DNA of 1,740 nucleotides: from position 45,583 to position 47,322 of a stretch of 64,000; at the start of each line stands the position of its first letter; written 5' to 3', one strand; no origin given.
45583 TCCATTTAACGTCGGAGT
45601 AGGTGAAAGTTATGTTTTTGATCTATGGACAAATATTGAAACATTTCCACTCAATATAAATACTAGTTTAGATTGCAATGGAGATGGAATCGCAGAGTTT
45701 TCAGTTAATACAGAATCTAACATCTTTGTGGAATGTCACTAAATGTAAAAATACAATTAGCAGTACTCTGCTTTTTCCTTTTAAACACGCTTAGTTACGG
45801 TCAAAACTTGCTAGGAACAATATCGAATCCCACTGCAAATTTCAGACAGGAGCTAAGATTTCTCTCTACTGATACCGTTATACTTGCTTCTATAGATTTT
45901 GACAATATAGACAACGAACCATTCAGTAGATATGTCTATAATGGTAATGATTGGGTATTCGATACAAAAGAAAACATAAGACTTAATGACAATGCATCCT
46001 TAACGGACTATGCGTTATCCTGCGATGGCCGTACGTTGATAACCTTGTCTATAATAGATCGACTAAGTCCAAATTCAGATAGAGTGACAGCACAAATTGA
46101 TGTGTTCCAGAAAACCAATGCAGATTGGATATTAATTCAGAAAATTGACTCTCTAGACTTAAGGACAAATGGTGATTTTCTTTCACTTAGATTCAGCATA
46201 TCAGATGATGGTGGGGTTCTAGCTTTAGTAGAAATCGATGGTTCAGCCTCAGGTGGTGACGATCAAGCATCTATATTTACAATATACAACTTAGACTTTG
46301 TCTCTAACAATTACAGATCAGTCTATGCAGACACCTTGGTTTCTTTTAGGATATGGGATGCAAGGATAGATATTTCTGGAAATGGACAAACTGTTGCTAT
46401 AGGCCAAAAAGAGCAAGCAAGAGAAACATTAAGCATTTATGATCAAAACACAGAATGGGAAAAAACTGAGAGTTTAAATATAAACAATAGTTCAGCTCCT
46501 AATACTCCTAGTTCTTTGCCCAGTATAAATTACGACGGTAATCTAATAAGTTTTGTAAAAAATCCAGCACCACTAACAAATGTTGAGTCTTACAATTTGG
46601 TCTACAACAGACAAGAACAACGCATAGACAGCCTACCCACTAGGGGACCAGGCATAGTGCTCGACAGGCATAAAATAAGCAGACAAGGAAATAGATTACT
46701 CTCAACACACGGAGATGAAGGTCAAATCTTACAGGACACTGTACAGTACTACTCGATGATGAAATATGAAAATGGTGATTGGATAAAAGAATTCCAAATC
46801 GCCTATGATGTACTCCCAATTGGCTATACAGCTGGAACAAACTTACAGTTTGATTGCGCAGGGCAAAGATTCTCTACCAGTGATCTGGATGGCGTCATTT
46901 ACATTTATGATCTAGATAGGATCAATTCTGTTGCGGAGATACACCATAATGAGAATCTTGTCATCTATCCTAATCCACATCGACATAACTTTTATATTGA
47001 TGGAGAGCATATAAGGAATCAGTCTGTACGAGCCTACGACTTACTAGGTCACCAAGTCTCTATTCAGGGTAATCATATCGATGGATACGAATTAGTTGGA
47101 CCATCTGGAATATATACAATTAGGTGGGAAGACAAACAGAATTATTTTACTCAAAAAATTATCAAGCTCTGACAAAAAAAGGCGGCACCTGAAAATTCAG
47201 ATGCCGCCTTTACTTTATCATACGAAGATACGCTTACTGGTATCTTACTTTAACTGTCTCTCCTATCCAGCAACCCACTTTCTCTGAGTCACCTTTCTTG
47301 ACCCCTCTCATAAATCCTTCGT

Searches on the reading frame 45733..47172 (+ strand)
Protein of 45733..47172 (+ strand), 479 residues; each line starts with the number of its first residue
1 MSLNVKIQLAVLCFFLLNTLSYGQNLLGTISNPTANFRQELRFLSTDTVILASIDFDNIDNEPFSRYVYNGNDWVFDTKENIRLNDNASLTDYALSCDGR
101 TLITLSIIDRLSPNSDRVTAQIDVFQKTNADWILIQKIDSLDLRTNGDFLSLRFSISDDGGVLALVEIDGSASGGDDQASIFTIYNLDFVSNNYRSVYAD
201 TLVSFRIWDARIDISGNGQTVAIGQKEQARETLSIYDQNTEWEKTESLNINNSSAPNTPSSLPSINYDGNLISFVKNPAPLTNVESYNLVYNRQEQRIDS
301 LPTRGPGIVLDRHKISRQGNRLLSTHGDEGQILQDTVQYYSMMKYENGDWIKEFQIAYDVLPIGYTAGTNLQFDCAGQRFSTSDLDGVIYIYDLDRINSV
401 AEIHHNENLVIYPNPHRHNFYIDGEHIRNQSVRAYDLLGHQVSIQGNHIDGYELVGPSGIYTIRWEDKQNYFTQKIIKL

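Call 8: search_protein_families(library=pfam, proteins=[window:45733-47172:+], max_evalue=0.01)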
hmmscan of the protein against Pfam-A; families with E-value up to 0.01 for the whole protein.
window:45733-47172:+ (479 aa): 1 family
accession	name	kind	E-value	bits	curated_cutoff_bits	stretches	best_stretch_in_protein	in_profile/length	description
PF18962.6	Por_Secre_tail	-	7e-07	29.9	27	1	411-477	1-74/75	Secretion system C-terminal sorting domain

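Call 63: search_protein_families(library=ncbifam, proteins=[window:45733-47169:+], max_evalue=0.01)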
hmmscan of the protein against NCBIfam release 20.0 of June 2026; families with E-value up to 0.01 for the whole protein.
window:45733-47169:+ (479 aa): 2 families
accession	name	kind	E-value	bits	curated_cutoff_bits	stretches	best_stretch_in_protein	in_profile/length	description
TIGR04183.1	Por_Secre_tail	domain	1.3e-07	31.5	23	1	411-478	1-71/72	T9SS type A sorting domain-containing protein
NF038113.1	T9SSA_dep_M36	equivalog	0.00014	20.2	885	1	399-477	784-867/869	T9SS-dependent M36 family metallopeptidase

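Call 86: find_encoding_contigs(protein=window:45733-47169:+, flank=3000, max_places=10)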
Protein window:45733-47169:+ (479 aa): 1 contig read that carries it; 1 place shown.
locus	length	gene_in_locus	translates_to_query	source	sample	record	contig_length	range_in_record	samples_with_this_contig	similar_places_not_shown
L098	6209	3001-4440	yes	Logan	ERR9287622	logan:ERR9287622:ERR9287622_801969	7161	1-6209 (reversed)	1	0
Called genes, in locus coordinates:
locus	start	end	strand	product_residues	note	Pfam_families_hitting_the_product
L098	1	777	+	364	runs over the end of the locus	PF00365:PFK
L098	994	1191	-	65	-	-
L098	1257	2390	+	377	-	PF01637:ATPase_2, PF13191:AAA_16, PF13173:AAA_14 (faint), PF13401:AAA_22 (weak)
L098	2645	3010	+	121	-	-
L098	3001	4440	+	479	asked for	PF18962:Por_Secre_tail (weak)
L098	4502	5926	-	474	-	-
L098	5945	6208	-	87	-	?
